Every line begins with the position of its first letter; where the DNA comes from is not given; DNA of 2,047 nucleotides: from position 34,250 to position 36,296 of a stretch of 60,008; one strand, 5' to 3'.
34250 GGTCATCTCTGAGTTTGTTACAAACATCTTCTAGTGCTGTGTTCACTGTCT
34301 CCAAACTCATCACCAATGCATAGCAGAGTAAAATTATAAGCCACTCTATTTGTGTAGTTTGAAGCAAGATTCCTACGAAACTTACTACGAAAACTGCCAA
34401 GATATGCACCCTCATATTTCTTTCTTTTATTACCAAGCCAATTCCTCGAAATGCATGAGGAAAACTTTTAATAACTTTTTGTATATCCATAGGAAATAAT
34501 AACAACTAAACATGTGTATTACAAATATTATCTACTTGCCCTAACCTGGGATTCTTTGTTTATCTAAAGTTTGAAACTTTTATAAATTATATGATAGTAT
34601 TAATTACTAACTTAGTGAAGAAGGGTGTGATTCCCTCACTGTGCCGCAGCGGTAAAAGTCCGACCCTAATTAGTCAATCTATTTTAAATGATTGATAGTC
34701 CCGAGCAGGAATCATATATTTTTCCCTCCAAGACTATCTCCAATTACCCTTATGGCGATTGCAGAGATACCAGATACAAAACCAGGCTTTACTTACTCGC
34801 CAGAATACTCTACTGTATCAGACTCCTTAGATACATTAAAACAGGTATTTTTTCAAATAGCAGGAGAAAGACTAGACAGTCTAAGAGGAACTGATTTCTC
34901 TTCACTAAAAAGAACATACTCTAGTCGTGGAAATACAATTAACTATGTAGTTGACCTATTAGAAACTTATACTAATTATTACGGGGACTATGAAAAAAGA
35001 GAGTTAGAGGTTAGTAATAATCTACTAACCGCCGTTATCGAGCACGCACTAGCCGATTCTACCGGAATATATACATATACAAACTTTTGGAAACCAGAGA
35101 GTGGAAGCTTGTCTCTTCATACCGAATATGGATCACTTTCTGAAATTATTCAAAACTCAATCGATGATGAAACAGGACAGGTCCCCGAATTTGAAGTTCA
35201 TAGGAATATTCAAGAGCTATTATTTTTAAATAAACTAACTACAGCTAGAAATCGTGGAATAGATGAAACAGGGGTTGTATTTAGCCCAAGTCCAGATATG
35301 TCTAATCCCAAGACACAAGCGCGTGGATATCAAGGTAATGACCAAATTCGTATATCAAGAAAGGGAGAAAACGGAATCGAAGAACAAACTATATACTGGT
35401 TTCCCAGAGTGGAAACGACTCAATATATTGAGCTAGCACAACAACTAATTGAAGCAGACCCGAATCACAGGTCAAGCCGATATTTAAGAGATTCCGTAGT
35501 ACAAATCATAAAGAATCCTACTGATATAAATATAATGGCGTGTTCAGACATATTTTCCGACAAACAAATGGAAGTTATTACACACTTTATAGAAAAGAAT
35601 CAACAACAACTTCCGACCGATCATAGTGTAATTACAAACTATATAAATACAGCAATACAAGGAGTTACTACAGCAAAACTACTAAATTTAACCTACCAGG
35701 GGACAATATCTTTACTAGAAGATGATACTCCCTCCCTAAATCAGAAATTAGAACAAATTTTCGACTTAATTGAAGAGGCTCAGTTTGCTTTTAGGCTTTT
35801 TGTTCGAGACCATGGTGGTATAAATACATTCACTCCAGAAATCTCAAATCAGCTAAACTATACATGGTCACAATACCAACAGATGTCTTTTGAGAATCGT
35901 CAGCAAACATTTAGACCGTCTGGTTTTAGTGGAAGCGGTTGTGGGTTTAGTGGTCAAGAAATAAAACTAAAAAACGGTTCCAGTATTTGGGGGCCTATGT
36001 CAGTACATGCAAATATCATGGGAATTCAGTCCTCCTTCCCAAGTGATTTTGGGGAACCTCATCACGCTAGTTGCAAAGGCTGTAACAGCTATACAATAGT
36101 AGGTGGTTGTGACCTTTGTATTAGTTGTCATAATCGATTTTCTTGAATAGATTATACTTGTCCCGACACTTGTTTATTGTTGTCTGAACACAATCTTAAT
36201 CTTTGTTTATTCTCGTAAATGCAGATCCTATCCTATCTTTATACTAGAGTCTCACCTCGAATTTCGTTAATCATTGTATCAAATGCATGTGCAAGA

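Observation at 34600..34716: Compact cobalamin-riboswitch-like aptamer controlling an orphan gene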

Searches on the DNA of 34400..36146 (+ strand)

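Call 4: search_rna_families(source=window, start=34400, end=34900, threshold=evalue, max_evalue=10, show_alignments=4)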
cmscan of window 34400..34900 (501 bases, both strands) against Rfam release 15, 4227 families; matches with E-value up to 10: 3.
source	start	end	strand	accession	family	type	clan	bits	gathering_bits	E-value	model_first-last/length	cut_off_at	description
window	34604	34676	+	RF01689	AdoCbl-II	Cis-reg; riboswitch;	CL00101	37.4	36.5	2.4e-07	1-81/81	no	AdoCbl-II (Cobalamin/B12) riboswitch aptamer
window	34822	34859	+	RF02350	psRNA6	Gene; sRNA;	-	9.6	60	2.9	1-333/333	no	Nitrosomonas sRNA psRNA6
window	34814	34900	+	RF01894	PCA3_2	Gene; lncRNA;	-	8.2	100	3.2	1-75/409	3'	Prostate cancer antigen RNA 3 conserved region 2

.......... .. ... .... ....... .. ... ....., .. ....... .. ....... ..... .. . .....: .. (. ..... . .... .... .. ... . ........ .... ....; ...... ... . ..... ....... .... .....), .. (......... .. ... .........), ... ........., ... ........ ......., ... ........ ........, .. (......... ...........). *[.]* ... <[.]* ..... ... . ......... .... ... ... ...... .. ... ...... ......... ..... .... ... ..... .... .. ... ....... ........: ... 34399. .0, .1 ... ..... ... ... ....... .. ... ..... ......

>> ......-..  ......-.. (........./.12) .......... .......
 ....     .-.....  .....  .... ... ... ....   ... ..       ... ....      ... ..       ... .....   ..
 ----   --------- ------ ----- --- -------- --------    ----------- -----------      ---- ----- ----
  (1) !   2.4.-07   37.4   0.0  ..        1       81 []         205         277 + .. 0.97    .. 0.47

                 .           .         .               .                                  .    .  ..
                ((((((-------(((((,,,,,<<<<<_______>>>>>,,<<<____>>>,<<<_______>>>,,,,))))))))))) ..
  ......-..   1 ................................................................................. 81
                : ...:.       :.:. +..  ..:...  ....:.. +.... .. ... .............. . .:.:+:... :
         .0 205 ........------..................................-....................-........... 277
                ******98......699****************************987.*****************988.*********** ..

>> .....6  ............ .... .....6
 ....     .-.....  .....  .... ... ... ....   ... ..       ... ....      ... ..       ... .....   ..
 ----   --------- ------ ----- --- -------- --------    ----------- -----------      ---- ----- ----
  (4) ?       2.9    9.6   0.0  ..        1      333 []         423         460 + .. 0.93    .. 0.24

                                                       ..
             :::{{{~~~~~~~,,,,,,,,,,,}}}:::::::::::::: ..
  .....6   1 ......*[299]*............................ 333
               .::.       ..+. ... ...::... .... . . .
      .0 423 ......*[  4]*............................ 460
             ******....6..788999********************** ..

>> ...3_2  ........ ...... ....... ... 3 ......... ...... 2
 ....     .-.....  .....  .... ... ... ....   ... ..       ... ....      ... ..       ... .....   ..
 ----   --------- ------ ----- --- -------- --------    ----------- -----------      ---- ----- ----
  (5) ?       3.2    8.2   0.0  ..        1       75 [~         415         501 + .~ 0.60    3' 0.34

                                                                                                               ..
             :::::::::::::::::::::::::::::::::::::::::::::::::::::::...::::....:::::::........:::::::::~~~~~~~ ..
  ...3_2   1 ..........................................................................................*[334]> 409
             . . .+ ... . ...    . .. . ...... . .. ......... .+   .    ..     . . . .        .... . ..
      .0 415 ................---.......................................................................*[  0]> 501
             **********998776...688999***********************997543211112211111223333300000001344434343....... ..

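Call 15: search_rna_families(sources=[L001, L003, L004, L005, L006, L007, L008, L009, L010], threshold=gathering, show_alignments=8)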
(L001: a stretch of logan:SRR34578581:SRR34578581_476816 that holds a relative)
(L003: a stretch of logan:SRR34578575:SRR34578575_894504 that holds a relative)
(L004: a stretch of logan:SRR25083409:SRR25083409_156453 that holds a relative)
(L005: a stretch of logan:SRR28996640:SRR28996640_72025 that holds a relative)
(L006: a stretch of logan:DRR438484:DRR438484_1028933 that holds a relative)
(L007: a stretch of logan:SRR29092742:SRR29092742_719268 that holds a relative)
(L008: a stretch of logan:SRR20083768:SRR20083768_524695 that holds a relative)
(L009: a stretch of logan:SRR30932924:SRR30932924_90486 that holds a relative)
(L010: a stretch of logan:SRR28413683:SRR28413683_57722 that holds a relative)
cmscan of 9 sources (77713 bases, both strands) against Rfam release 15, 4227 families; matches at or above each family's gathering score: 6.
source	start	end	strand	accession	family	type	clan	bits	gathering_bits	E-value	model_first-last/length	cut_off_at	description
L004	10801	11247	-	RF00023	tmRNA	Gene;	CL00001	140.9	47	4.6e-55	1-374/374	no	transfer-messenger RNA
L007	5849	5921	+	RF01689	AdoCbl-II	Cis-reg; riboswitch;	CL00101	45.4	36.5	1.2e-07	1-81/81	no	AdoCbl-II (Cobalamin/B12) riboswitch aptamer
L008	189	253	+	RF01689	AdoCbl-II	Cis-reg; riboswitch;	CL00101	39.5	36.5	7.9e-06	1-81/81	no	AdoCbl-II (Cobalamin/B12) riboswitch aptamer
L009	576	640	+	RF01689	AdoCbl-II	Cis-reg; riboswitch;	CL00101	39.5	36.5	7.9e-06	1-81/81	no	AdoCbl-II (Cobalamin/B12) riboswitch aptamer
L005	4841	4920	+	RF01689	AdoCbl-II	Cis-reg; riboswitch;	CL00101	38.3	36.5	1.9e-05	1-81/81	no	AdoCbl-II (Cobalamin/B12) riboswitch aptamer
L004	4852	4924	+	RF01689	AdoCbl-II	Cis-reg; riboswitch;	CL00101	37.4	36.5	3.7e-05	1-81/81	no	AdoCbl-II (Cobalamin/B12) riboswitch aptamer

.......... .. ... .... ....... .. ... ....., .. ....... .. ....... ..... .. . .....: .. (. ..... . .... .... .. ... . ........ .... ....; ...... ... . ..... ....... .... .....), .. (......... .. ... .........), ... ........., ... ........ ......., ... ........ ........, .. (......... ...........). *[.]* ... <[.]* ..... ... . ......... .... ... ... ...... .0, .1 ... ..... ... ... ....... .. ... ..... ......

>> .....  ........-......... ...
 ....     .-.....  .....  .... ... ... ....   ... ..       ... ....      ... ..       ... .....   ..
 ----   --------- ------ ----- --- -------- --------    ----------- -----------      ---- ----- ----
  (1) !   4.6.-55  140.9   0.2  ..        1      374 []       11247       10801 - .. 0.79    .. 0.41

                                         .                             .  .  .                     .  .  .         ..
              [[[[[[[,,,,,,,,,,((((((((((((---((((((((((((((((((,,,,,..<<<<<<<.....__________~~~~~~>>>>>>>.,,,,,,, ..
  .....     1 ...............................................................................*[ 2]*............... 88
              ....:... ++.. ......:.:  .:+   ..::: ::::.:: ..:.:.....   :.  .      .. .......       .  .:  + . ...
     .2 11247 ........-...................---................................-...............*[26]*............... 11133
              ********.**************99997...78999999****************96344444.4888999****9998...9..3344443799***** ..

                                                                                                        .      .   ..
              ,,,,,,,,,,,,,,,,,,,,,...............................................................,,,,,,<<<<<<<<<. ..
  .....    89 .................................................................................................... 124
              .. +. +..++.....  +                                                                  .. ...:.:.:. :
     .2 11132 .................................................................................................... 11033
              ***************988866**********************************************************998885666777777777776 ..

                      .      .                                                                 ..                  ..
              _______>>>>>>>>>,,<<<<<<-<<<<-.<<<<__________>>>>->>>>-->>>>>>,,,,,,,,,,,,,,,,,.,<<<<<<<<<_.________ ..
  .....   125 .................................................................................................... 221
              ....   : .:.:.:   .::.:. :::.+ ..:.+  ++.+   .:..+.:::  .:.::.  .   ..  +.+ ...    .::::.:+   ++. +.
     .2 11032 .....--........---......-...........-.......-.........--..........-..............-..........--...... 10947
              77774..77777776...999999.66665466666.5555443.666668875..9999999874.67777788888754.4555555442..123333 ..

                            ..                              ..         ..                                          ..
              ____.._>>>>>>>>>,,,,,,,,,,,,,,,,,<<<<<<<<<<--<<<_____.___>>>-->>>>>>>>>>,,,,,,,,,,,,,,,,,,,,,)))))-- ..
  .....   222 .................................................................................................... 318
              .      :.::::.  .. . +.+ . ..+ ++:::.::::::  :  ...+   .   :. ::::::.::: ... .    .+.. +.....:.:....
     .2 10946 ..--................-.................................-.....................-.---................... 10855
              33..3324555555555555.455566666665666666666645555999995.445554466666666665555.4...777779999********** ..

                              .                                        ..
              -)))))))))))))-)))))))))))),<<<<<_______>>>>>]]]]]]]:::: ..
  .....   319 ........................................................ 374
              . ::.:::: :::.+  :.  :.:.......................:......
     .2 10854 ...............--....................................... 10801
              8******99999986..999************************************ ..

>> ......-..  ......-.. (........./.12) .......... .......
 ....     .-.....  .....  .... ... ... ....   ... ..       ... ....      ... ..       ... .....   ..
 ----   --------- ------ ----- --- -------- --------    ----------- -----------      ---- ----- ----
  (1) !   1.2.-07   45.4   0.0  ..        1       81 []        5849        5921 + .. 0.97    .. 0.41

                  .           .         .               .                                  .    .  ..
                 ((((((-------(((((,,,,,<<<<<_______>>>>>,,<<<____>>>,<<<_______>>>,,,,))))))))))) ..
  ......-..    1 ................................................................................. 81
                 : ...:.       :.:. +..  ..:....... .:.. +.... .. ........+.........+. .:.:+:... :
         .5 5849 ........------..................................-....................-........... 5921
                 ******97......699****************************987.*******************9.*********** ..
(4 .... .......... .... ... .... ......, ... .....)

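Call 17: search_rna_families(sources=[L001, L006, L010], threshold=evalue, max_evalue=1, show_alignments=4)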
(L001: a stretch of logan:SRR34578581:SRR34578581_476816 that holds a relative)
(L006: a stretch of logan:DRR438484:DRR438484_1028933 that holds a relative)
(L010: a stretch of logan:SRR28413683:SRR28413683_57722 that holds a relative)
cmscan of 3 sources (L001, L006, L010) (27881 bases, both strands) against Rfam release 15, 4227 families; matches with E-value up to 1: 4.
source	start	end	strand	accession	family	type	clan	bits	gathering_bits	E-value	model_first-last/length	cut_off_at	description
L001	4853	4925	+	RF01689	AdoCbl-II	Cis-reg; riboswitch;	CL00101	34.7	36.5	8.7e-05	1-81/81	no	AdoCbl-II (Cobalamin/B12) riboswitch aptamer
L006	5781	5884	+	RF01689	AdoCbl-II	Cis-reg; riboswitch;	CL00101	29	36.5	0.0053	1-81/81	no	AdoCbl-II (Cobalamin/B12) riboswitch aptamer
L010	796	878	+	RF01689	AdoCbl-II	Cis-reg; riboswitch;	CL00101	27.4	36.5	0.016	1-81/81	no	AdoCbl-II (Cobalamin/B12) riboswitch aptamer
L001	6304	6334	+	RF03031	ssnA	Cis-reg;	-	21.2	37.3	0.23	1-48/48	no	ssnA RNA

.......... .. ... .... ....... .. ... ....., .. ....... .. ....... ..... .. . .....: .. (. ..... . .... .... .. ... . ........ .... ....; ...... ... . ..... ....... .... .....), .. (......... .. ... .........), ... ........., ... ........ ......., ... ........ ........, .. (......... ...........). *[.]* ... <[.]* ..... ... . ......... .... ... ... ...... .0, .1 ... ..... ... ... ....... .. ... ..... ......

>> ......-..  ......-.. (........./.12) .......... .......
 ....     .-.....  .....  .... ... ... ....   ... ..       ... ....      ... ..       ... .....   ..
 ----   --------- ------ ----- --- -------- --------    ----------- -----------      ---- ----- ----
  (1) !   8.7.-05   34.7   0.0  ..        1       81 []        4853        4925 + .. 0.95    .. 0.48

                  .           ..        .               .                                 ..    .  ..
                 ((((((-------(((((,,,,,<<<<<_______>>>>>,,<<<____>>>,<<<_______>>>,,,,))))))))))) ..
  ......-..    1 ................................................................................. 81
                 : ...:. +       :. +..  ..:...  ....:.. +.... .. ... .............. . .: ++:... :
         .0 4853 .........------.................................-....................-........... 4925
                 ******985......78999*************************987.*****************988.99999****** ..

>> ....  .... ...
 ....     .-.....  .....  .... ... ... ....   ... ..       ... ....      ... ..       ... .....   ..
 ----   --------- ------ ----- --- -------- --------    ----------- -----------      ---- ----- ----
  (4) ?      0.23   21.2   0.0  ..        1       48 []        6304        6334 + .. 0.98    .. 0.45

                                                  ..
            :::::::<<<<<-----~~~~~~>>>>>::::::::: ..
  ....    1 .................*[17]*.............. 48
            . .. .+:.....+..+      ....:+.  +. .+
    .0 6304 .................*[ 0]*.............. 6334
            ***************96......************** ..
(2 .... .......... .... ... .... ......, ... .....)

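Call 24: search_rna_families(sources=[L014], threshold=evalue, max_evalue=0.1, show_alignments=2)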
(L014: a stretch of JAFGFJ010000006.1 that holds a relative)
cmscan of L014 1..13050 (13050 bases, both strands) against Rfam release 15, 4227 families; matches with E-value up to 0.1: 3.
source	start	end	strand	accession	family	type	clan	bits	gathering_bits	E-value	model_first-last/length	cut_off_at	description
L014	7372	7443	+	RF00005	tRNA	Gene; tRNA;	CL00001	64.3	29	2.4e-12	1-71/71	no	tRNA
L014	5745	5873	+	RF00174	Cobalamin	Cis-reg; riboswitch;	CL00101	60.1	31.5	4.4e-13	1-189/189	no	Cobalamin riboswitch aptamer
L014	7372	7444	-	RF04354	Plastid-ycf2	Cis-reg;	-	28.3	65.7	0.021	1-75/75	no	Plastid-ycf2 5UTR RNA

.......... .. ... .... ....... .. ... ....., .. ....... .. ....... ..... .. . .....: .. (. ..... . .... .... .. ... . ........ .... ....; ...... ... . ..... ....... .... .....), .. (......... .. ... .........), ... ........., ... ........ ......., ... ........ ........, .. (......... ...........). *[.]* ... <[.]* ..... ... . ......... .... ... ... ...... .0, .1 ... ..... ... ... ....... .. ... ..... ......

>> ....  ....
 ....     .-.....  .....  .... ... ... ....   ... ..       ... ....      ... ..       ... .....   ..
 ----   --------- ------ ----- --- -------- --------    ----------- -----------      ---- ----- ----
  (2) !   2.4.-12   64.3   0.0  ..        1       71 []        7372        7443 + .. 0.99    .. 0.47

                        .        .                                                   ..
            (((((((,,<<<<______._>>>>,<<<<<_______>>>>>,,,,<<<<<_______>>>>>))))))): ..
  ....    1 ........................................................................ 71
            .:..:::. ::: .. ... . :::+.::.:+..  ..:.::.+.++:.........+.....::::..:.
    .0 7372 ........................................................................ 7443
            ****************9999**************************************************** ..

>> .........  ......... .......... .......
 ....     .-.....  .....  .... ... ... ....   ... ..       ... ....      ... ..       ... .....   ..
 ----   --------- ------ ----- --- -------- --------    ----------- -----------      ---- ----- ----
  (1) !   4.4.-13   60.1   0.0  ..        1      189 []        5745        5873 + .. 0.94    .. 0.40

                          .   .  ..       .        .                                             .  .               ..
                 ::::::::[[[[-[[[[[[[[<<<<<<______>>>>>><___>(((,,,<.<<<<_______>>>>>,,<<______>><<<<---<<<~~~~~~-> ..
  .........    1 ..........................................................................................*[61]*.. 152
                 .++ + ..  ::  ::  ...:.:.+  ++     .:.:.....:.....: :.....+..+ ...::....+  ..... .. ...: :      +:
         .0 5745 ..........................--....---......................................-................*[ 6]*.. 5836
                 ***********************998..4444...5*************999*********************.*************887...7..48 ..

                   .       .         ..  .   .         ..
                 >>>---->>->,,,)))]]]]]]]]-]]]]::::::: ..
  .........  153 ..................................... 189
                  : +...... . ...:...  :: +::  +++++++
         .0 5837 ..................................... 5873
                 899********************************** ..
